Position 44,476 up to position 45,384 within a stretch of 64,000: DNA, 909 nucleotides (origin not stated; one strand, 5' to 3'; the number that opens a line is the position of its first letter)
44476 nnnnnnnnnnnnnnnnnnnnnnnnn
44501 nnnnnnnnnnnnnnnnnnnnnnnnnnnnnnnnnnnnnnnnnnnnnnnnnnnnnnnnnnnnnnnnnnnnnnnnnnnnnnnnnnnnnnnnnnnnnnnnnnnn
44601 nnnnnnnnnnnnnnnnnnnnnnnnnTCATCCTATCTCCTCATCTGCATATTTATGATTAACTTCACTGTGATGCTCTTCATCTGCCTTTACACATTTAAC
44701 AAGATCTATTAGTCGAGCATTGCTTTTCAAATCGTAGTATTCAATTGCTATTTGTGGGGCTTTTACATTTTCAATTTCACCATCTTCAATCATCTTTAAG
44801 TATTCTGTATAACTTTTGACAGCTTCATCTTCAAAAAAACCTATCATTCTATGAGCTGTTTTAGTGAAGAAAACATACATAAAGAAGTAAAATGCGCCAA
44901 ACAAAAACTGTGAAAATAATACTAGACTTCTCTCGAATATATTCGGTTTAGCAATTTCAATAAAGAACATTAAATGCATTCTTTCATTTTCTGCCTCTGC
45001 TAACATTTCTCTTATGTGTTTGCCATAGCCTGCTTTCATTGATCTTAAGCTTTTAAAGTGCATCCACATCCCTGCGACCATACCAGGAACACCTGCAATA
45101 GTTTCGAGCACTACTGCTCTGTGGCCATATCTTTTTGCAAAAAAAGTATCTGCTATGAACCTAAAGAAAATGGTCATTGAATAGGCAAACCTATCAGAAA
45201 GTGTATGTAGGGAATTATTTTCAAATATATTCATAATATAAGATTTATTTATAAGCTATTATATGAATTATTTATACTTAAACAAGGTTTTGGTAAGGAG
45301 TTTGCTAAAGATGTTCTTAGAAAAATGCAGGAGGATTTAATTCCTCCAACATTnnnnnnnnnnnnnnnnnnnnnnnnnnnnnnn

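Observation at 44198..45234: Alternative oxidase translationally coupled to a periplasmic pseudoazurin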

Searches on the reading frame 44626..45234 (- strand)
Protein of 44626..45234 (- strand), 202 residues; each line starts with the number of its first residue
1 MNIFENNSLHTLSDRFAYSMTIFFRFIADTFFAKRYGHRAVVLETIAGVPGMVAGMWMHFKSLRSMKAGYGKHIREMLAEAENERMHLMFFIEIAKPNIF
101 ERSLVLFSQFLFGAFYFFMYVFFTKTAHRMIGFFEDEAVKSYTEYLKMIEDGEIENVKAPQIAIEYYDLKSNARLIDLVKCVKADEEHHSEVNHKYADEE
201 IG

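Call 3: search_protein_families(library=pfam, proteins=[window:44626-45234:-], max_evalue=0.01)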
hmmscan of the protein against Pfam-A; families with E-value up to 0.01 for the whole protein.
window:44626-45234:- (202 aa): 1 family
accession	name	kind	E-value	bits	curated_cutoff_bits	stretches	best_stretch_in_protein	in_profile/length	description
PF01786.24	AOX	-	6e-68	229.2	22.7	1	8-198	15-216/216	Alternative oxidase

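Call 5: find_encoding_contigs(protein=window:44629-45234:-, flank=6000, max_places=10)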
Protein window:44629-45234:- (202 aa): 25 contigs read that carry it; 10 places shown.
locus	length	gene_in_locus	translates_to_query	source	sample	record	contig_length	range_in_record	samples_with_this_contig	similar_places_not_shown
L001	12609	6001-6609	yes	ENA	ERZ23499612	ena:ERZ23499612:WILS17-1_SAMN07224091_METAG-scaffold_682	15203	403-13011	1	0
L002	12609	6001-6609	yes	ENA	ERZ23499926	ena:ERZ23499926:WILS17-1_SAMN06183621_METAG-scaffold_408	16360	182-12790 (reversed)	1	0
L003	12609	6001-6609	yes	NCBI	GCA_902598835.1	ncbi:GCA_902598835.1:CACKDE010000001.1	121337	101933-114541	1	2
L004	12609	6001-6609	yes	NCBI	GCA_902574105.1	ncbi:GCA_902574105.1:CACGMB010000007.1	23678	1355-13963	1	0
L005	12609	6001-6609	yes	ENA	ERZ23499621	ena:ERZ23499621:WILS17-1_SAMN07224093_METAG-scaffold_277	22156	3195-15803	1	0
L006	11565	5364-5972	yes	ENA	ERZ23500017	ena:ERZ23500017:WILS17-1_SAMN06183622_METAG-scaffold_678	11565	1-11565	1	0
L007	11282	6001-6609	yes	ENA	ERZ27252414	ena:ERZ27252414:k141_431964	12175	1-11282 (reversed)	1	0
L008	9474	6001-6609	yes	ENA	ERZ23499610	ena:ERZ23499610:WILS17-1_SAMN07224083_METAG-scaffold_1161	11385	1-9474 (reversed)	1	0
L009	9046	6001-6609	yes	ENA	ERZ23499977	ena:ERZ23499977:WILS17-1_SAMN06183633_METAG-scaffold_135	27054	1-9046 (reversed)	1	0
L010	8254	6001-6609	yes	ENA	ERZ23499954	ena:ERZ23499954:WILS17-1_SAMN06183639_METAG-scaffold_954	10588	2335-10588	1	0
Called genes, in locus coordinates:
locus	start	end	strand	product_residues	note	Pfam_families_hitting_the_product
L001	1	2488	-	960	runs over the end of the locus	PF00675:Peptidase_M16, PF05193:Peptidase_M16_C, PF08367:M16C_assoc, PF05193:Peptidase_M16_C (weak), PF22516:PreP_C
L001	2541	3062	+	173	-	PF13590:DUF4136 (weak)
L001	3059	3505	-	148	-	PF12766:Pyridox_oxase_2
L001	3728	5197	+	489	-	PF00753:Lactamase_B, PF14863:Alkyl_sulf_dimr, PF14864:Alkyl_sulf_C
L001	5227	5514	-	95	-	-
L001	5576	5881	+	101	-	-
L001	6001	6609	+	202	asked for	PF01786:AOX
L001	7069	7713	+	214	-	-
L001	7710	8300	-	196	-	PF01323:DSBA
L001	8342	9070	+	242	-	PF00106:adh_short, PF08659:KR, PF23441:SDR, PF13561:adh_short_C2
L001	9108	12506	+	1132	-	PF01558:POR, PF20169:DUF6537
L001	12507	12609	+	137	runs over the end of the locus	PF04273:BLH_phosphatase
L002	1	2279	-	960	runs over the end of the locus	PF00675:Peptidase_M16, PF05193:Peptidase_M16_C, PF08367:M16C_assoc, PF05193:Peptidase_M16_C (weak), PF22516:PreP_C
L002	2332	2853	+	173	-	PF13590:DUF4136 (weak)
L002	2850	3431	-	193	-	PF12766:Pyridox_oxase_2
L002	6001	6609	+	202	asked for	PF01786:AOX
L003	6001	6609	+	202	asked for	PF01786:AOX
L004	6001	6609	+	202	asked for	PF01786:AOX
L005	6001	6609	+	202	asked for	PF01786:AOX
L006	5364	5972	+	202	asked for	PF01786:AOX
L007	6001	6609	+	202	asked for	PF01786:AOX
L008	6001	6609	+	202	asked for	PF01786:AOX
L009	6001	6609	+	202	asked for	PF01786:AOX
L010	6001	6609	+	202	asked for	PF01786:AOX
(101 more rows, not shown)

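Call 7: find_homologous_proteins(query=window:44629-45234:-, max_evalue=1e-10)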
Query window:44629-45234:- (202 aa): 8000 proteins with E <= 1e-10 among 8000 candidates; the best 120 are listed.
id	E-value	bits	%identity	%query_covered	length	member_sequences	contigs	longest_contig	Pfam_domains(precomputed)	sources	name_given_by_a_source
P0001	2.9e-129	447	100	100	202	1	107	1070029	PF01786.25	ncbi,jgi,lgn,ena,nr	ncbi:alternative oxidase [SAR86 cluster bacterium]|jgi:ubiquinol oxidase|nr:alternative oxidase [SAR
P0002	3.2e-129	446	100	100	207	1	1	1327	PF01786.25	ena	-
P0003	3.9e-129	446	100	100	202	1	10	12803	PF01786.25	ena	-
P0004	6.2e-129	446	100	100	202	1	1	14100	PF01786.25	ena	-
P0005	7.4e-129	445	100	100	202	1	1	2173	PF01786.25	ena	-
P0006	8.3e-129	445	99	100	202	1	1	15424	PF01786.25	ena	-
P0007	9.5e-129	445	100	100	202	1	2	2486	PF01786.25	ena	-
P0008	9.6e-129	445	100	100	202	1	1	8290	PF01786.25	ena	-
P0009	1.1e-128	445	100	100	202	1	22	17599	PF01786.25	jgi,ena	jgi:ubiquinol oxidase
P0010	1.1e-128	445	100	100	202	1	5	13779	PF01786.25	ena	-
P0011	1.2e-128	445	100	100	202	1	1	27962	PF01786.25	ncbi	-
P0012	1.4e-128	444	100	100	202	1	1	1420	PF01786.25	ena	-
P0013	1.4e-128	444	100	100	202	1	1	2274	PF01786.25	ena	-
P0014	1.4e-128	444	100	100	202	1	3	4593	PF01786.25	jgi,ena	jgi:ubiquinol oxidase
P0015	1.5e-128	444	99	100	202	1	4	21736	PF01786.25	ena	-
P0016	1.5e-128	444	99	100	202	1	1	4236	PF01786.25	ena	-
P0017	1.5e-128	444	100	100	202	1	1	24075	PF01786.25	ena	-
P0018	1.6e-128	444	100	100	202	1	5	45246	PF01786.25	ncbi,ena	-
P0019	1.7e-128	444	100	100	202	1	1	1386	PF01786.25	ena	-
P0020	2.1e-128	444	100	100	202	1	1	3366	PF01786.25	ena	-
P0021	2.1e-128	444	100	100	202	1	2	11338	PF01786.25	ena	-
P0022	2.3e-128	444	100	100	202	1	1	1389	PF01786.25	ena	-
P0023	2.3e-128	444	99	100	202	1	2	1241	PF01786.25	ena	-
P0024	2.4e-128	444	100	100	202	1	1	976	PF01786.25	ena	-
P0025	2.6e-128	444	100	100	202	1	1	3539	PF01786.25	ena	-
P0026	2.7e-128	443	100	100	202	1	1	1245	PF01786.25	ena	-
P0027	2.8e-128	443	99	100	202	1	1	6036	PF01786.25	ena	-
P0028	4.2e-128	443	99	100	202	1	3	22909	PF01786.25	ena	-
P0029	4.5e-128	443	99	100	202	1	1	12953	PF01786.25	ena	-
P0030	5.2e-128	442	99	100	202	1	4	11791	PF01786.25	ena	-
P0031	5.6e-128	442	99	100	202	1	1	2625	PF01786.25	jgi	jgi:ubiquinol oxidase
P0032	5.6e-128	442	99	100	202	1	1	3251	PF01786.25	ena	-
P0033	5.7e-128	442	99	100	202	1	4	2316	PF01786.25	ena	-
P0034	6.0e-128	442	99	100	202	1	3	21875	PF01786.25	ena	-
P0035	6.0e-128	442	99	100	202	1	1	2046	PF01786.25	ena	-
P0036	6.9e-128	442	99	100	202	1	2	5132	PF01786.25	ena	-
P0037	7.1e-128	442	99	100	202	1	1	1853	PF01786.25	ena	-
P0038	7.3e-128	442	99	100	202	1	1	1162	PF01786.25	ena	-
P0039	1.1e-127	441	99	100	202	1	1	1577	PF01786.25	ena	-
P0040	2.0e-127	441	99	100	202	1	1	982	PF01786.25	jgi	jgi:ubiquinol oxidase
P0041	2.2e-127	440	99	100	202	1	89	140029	PF01786.25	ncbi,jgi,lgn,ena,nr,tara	ncbi:MAG: oxidase [SAR86 cluster bacterium]|jgi:ubiquinol oxidase|nr:MAG: oxidase [SAR86 cluster bac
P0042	2.2e-127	440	99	100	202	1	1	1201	PF01786.25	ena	-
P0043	2.6e-127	440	99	100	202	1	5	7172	PF01786.25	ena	-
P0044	3.2e-127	440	99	100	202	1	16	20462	PF01786.25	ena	-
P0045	4.1e-127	440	98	100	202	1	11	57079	PF01786.25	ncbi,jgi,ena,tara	tara:strand:+ start:156 stop:764 length:609 start_codon:yes stop_codon:yes gene_type:complete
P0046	4.2e-127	440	99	100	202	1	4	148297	PF01786.25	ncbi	-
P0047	4.3e-127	440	98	100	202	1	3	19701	PF01786.25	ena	-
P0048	6.3e-127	439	99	99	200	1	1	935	PF01786.25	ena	-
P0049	7.5e-127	439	98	100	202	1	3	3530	PF01786.25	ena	-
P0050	8.8e-127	438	98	100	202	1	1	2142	PF01786.25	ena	-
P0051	9.0e-127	438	98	100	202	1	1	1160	PF01786.25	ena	-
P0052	9.9e-127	438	98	100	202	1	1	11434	PF01786.25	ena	-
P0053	1.0e-126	438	98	100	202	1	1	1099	PF01786.25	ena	-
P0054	1.1e-126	438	98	100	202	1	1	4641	PF01786.25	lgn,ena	-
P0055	1.1e-126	438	98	100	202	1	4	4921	PF01786.25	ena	-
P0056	1.1e-126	438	98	100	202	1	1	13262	PF01786.25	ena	-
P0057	1.2e-126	438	98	100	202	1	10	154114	PF01786.25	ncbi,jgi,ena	jgi:ubiquinol oxidase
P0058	1.2e-126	438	98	100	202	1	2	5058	PF01786.25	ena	-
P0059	1.3e-126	438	98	100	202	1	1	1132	PF01786.25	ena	-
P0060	1.5e-126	438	98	100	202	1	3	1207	PF01786.25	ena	-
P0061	1.6e-126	438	98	100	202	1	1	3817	PF01786.25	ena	-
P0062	2.0e-126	437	98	100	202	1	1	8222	PF01786.25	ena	-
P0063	2.0e-126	437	98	100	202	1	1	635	PF01786.25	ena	-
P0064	2.5e-126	437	98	100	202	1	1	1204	PF01786.25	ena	-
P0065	3.0e-126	437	98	100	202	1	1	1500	PF01786.25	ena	-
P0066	3.4e-126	437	98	100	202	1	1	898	PF01786.25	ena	-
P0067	3.4e-126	437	98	100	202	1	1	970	PF01786.25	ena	-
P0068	3.5e-126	437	98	100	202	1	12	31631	PF01786.25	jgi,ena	jgi:ubiquinol oxidase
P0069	4.0e-126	436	98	100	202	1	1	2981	PF01786.25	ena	-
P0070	4.1e-126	436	98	100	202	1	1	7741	PF01786.25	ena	-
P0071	4.3e-126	436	98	100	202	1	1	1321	PF01786.25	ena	-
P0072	4.8e-126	436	98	100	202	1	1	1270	PF01786.25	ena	-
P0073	5.0e-126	436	98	100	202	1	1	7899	PF01786.25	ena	-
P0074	5.8e-126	436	98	100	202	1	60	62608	PF01786.25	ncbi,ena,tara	tara:strand:- start:1338 stop:1946 length:609 start_codon:yes stop_codon:yes gene_type:complete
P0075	6.8e-126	436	98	100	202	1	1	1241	PF01786.25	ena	-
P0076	7.5e-126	435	98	100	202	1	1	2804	PF01786.25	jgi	jgi:ubiquinol oxidase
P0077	7.5e-126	435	97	100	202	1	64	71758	PF01786.25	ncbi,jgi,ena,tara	tara:strand:+ start:732 stop:1340 length:609 start_codon:yes stop_codon:yes gene_type:complete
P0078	1.2e-125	435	97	100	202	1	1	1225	PF01786.25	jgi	jgi:ubiquinol oxidase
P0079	1.3e-125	435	97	100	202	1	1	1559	PF01786.25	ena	-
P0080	1.3e-125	435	98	99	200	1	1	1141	PF01786.25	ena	-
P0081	1.7e-125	434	98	100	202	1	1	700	PF01786.25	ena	-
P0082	1.9e-125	434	97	100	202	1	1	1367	PF01786.25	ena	-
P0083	1.9e-125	434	97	100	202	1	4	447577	PF01786.25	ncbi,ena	-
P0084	2.0e-125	434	97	100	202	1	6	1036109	PF01786.25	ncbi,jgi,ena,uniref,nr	ncbi:alternative oxidase [SAR86 cluster bacterium]|jgi:ubiquinol oxidase|uniref:Alternative oxidase 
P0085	2.2e-125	434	97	100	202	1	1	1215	PF01786.25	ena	-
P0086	2.6e-125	434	97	100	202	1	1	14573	PF01786.25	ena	-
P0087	2.6e-125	434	97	100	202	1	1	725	PF01786.25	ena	-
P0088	2.8e-125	434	97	100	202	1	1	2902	PF01786.25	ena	-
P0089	2.8e-125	434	97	100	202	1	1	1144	PF01786.25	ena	-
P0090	2.8e-125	434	97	100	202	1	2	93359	PF01786.25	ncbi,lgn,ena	-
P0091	2.8e-125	434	97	100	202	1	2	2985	PF01786.25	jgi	-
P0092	2.8e-125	434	97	100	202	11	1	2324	PF01786.25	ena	-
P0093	2.8e-125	434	97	100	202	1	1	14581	PF01786.25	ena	-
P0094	2.9e-125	434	97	100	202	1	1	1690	PF01786.25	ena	-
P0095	4.0e-125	433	97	100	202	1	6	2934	PF01786.25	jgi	jgi:ubiquinol oxidase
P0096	5.5e-125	433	97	100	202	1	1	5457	PF01786.25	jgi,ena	jgi:ubiquinol oxidase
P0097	6.7e-125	432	97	99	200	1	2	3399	PF01786.25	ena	-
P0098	7.0e-125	432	97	100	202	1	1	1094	PF01786.25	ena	-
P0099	7.4e-125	432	97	100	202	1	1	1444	PF01786.25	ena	-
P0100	7.6e-125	432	97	100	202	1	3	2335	PF01786.25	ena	-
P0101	9.8e-125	432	96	100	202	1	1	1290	PF01786.25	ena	-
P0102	1.1e-124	432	97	100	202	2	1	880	PF01786.25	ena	-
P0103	2.5e-124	431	97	99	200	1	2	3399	PF01786.25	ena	-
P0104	3.9e-124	430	96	100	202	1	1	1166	PF01786.25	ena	-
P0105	4.4e-124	430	96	100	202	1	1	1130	PF01786.25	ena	-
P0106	7.3e-124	429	96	100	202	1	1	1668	PF01786.25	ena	-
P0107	1.3e-123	428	96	100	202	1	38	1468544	PF01786.25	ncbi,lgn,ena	-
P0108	1.8e-123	428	96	100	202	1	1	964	PF01786.25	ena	-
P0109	2.3e-123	427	96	100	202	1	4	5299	PF01786.25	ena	-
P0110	2.8e-123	427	96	100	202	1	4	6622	PF01786.25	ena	-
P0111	2.8e-123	427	96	100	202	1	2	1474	PF01786.25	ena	-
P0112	2.9e-123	427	96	100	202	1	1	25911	PF01786.25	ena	-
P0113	3.3e-123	427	96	100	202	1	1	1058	PF01786.25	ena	-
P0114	3.3e-123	427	97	100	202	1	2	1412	PF01786.25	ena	-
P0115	3.9e-123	427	95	100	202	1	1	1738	PF01786.25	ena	-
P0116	4.5e-123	426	95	100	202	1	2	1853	PF01786.25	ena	-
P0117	5.0e-123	426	96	100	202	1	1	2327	PF01786.25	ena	-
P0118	5.1e-123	426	96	100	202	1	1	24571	PF01786.25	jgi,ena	-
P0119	5.1e-123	426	96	100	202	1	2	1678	PF01786.25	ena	-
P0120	5.6e-123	426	96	100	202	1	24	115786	PF01786.25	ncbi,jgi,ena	jgi:ubiquinol oxidase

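Call 13: search_protein_families(library=ncbifam, proteins=[window:44629-45234:-], max_evalue=0.01)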
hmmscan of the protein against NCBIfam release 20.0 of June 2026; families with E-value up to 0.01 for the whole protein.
window:44629-45234:- (202 aa): 0 families

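Call 20: search_protein_representatives(protein=window:44629-45234:-)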
Query: 202 residues. Proteins with E-value up to 0.001 (for the whole library): 1791; up to 1e-10: 937; up to 1e-30: 224. The best 150 are listed.
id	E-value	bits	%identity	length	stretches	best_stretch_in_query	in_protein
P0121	1.3e-72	260.2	44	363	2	34-196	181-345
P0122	1.5e-70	253.4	59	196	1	10-200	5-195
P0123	5.8e-68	245.0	60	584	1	6-198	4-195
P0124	1.2e-60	221.1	72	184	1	11-151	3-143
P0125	1.7e-59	217.4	55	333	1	12-199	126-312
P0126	6.5e-59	215.5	52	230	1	5-198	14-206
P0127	8.0e-59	215.2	54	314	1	11-199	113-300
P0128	1.2e-58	214.6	54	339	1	13-199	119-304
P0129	3.1e-57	210.0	53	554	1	10-198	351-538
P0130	4.1e-56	206.3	57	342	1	13-197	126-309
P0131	6.4e-56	205.7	79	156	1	22-141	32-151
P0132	6.5e-56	205.7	54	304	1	10-198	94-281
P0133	1.1e-54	201.7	53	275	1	10-196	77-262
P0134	7.2e-53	195.8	51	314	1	11-199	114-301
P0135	8.1e-53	195.6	50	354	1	7-198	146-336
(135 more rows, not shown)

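Call 23: find_related_loci(query=A3, collection=genome_contigs, flank=4000)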
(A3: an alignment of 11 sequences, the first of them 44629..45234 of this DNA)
Query A3 (202 aa) in genome_contigs; peptide patterns used: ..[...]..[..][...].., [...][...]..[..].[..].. (x = any residue, [..] = any of these).
600 stretches matched a pattern (row limit reached: there are more); 581 encode a relative of the query (tblastn E <= 1e-3); the best 80 are kept; 80 distinct loci.
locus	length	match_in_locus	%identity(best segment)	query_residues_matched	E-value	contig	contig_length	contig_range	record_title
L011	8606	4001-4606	99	1-202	1e-134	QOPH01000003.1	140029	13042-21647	MAG: SAR86 cluster bacterium isolate MED-G79 SAR86-MED-G79-C3, whole genome shotgun sequence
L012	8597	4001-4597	74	1-199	8e-104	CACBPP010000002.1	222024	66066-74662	uncultured SAR86 cluster bacterium isolate AG-359-G11 genome assembly, contig: AG-359-G11_NODE_2, whole genome shotgun s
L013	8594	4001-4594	74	1-198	6e-103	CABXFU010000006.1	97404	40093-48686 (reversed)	MAG: uncultured SAR86 cluster bacterium isolate AG-313-P16 genome assembly, contig: AG-313-P16_NODE_6, whole genome shot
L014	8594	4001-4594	74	1-198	1e-102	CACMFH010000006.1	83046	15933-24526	MAG: uncultured SAR86 cluster bacterium isolate AG-918-K05 genome assembly, contig: AG-918-K05_NODE_6, whole genome shot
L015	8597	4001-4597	74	1-199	3e-102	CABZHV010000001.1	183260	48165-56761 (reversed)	MAG: uncultured SAR86 cluster bacterium isolate AG-337-G10 genome assembly, contig: AG-337-G10_NODE_1, whole genome shot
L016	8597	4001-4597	74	1-199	4e-102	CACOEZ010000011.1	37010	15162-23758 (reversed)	MAG: uncultured SAR86 cluster bacterium isolate AH-321-C05 genome assembly, contig: AH-321-C05_NODE_11, whole genome sho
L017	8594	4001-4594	73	1-198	3e-101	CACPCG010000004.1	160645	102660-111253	MAG: uncultured gamma proteobacterium genome assembly, contig: AH-326-M18_NODE_4, whole genome shotgun sequence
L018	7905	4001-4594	72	1-198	9e-101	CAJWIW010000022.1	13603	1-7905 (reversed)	MAG TPA_asm: uncultured Gammaproteobacteria bacterium isolate ERR599032_bin.102_MetaBAT_v2.12.1_MAG genome assembly, con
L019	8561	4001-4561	74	12-198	1e-97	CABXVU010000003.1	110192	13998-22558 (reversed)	MAG: uncultured SAR86 cluster bacterium isolate AG-325-G09 genome assembly, contig: AG-325-G09_NODE_3, whole genome shot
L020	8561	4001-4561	74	12-198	2e-97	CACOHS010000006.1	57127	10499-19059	MAG: uncultured SAR86 cluster bacterium isolate AH-321-G13 genome assembly, contig: AH-321-G13_NODE_6, whole genome shot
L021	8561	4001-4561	74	12-198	5e-97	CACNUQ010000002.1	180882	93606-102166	MAG: uncultured SAR86 cluster bacterium isolate AG-893-O10 genome assembly, contig: AG-893-O10_NODE_2, whole genome shot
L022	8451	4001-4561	76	12-198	4e-96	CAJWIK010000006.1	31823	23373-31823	MAG TPA_asm: uncultured Gammaproteobacteria bacterium isolate ERR599122_bin.1_MetaBAT_v2.12.1_MAG genome assembly, conti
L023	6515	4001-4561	76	12-198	4e-96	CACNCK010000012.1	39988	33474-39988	MAG: uncultured SAR86 cluster bacterium isolate AG-920-D21 genome assembly, contig: AG-920-D21_NODE_12, whole genome sho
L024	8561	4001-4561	75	12-198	1e-95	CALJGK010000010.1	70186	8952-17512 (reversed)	MAG: uncultured SAR86 cluster bacterium isolate S2_Bin_METABAT__256_1 genome assembly, contig: c_000003449348, whole gen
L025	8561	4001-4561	73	12-198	3e-94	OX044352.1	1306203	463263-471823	MAG: uncultured Porticoccus sp. isolate AI_MB325 genome assembly, chromosome: AI_MB325_contig-1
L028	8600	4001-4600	75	1-200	3e-91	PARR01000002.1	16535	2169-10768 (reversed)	MAG: Rickettsiales bacterium isolate SP101 6239, whole genome shotgun sequence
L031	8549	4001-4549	70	16-198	5e-87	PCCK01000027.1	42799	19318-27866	MAG: Porticoccaceae bacterium isolate NP1052 40303, whole genome shotgun sequence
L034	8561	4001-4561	74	13-199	2e-86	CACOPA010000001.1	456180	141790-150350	MAG: uncultured SAR86 cluster bacterium isolate AH-324-F14 genome assembly, contig: AH-324-F14_NODE_1, whole genome shot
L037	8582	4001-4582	60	6-199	1e-81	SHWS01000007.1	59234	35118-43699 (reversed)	MAG: Pelagibacteraceae bacterium isolate Baikal-deep-G37 BA1250-C974, whole genome shotgun sequence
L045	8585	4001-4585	61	3-198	2e-77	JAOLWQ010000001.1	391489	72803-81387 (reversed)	Methylophilaceae bacterium isolate AH-578-B19 AH-578-B19_NODE_1, whole genome shotgun sequence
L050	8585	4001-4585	59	3-198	2e-75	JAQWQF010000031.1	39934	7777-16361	MAG: Methylophilaceae bacterium isolate cluster2_bin.246 k141_1212096, whole genome shotgun sequence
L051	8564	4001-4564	64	11-198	3e-75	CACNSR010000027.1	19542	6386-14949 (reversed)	MAG: Halieaceae bacterium isolate AH-287-B15 genome assembly, contig: AH-287-B15_NODE_27, whole genome shotgun sequence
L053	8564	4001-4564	59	10-198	3e-74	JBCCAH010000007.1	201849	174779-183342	MAG: Pseudomonadota bacterium isolate P01_A01_bin.136 k141_1069870_length_201849_cov_179.9943, whole genome shotgun sequ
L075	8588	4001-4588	55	2-198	4e-71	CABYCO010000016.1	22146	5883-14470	MAG: uncultured Pelagibacteraceae bacterium isolate AG-325-P23 genome assembly, contig: AG-325-P23_NODE_16, whole genome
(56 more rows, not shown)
